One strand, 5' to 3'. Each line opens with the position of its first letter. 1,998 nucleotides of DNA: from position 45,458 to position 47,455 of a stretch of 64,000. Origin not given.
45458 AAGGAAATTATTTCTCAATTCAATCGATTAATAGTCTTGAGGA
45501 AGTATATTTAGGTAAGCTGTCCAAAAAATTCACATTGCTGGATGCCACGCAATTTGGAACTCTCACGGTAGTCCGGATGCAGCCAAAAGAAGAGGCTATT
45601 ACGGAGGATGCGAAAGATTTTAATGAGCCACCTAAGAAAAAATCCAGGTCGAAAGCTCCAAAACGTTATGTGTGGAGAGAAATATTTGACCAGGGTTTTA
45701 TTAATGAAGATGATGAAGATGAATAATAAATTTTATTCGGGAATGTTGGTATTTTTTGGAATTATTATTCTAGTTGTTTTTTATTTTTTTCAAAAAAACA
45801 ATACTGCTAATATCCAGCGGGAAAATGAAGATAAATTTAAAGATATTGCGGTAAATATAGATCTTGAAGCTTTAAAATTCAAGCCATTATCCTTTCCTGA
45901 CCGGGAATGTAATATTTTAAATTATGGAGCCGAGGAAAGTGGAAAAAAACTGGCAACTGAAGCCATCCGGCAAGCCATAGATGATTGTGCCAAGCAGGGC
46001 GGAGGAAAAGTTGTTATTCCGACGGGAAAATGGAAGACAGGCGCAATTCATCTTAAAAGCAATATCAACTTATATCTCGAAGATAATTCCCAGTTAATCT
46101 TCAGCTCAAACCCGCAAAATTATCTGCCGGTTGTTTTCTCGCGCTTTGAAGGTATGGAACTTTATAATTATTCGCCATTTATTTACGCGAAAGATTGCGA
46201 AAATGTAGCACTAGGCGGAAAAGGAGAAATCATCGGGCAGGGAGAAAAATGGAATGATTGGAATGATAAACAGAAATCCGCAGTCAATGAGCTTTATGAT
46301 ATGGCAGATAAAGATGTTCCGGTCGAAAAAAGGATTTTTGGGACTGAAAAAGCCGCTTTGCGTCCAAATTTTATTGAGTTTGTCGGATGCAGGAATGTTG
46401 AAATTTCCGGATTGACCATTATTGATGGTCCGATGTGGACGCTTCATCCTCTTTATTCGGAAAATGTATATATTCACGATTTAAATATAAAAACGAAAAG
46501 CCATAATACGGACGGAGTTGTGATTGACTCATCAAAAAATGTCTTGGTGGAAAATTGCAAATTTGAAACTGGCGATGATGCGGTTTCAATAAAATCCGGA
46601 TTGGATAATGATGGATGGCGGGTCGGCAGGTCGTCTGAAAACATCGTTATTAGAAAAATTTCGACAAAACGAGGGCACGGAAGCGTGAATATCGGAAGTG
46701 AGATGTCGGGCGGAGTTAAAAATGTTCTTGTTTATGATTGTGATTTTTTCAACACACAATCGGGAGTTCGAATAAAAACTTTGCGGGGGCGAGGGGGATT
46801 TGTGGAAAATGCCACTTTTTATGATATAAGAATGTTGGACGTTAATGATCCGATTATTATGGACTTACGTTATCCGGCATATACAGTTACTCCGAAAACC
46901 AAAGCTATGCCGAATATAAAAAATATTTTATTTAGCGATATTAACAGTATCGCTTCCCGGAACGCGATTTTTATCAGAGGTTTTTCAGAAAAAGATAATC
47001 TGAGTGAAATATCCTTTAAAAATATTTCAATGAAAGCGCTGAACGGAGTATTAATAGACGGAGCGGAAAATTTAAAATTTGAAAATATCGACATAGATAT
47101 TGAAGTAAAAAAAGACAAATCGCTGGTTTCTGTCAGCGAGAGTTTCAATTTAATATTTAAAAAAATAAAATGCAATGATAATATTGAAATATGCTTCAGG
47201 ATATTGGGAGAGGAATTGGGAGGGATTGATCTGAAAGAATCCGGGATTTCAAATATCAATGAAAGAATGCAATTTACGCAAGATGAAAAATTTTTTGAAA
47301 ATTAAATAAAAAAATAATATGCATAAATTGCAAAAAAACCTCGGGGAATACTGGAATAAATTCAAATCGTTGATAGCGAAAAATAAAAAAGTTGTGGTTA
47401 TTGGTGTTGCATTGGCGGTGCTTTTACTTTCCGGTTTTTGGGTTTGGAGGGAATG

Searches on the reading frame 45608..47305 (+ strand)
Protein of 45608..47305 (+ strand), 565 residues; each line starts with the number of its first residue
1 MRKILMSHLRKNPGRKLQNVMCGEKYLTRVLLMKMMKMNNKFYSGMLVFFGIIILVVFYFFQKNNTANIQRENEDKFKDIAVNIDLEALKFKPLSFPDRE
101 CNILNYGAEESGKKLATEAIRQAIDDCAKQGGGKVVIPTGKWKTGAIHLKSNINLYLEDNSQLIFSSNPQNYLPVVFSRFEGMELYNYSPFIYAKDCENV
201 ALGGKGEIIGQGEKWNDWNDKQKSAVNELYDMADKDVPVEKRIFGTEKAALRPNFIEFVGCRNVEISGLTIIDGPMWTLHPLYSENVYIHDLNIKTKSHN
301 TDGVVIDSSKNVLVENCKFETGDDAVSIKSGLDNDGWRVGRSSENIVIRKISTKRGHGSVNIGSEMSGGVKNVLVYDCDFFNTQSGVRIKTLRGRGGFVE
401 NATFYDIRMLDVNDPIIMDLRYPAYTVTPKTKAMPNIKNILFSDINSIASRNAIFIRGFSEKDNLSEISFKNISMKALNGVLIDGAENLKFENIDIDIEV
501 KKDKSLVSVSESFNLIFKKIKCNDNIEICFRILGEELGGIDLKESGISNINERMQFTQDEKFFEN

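Call 62: search_protein_families(library=pfam, proteins=[window:45608-47305:+], max_evalue=0.0001)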
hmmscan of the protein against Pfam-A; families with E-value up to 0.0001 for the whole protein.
window:45608-47305:+ (565 aa): 2 families
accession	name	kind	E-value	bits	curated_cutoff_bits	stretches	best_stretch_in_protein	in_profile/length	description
PF00295.23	Glyco_hydro_28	-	2e-38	132.7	22.9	1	189-476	50-307/324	Glycosyl hydrolases family 28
PF12708.12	Pect-lyase_RHGA_epim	-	7.5e-06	26.3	27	0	102-155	3-58/213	Rhamnogalacturonase A/epimerase, pectate lyase-like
